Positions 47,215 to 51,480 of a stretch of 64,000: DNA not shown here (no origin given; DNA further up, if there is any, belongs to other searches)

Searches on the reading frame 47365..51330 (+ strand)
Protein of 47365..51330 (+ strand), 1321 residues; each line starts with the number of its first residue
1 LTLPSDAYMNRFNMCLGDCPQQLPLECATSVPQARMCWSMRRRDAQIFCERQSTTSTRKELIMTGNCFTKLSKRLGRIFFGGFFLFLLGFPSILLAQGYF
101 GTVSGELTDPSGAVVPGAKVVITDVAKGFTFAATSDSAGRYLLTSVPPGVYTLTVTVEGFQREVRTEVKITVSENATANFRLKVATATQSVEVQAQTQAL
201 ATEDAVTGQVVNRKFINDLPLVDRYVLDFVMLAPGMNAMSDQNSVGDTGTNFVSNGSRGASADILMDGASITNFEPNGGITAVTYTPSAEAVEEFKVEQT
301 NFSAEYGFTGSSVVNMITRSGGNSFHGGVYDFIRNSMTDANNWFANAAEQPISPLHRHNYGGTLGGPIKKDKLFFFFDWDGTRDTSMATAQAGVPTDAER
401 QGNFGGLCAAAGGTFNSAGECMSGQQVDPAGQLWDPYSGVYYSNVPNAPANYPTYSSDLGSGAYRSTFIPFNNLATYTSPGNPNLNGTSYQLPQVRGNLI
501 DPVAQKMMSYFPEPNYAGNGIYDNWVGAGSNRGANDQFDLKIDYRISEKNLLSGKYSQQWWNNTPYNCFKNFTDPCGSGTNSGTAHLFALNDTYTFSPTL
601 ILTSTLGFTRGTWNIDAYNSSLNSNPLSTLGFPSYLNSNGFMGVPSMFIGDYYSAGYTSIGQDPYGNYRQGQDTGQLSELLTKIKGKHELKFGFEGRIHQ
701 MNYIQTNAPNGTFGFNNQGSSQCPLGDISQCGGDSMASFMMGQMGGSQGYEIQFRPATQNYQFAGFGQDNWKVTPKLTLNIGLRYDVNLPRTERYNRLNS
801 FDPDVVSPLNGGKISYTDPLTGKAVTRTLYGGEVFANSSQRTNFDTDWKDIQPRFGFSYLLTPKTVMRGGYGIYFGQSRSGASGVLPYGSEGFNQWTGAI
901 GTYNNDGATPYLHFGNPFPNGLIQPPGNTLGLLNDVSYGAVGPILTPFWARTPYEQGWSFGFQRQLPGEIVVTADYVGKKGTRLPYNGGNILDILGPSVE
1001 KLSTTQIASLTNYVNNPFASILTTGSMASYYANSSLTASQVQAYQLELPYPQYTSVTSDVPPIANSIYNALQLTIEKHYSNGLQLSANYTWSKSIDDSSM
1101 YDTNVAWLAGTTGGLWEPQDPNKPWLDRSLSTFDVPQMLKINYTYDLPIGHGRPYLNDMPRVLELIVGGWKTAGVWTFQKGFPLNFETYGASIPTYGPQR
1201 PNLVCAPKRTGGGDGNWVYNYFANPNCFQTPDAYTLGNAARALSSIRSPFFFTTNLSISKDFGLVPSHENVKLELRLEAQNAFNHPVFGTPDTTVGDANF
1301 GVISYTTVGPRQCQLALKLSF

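Call 38: search_protein_families(library=pfam, proteins=[window:47365-51330:+], max_evalue=0.00001)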
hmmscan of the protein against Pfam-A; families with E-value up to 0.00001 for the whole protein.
window:47365-51330:+ (1321 aa): 3 families
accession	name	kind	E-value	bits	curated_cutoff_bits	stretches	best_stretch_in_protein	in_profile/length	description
PF25183.1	OMP_b-brl_4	-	1.3e-204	682.6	30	1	317-1314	1-838/838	Outer membrane beta barrel domain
PF13620.12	CarboxypepD_reg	-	8.7e-20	71.3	32.3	1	102-183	1-82/82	Carboxypeptidase regulatory-like domain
PF13715.12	CarbopepD_reg_2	-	2.4e-09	37.5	32.2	1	103-191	1-83/88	CarboxypepD_reg-like domain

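Call 85: search_protein_families(library=ncbifam, proteins=[window:47365-51330:+], max_evalue=0.00001)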
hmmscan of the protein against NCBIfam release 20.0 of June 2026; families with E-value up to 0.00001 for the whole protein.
window:47365-51330:+ (1321 aa): 0 families
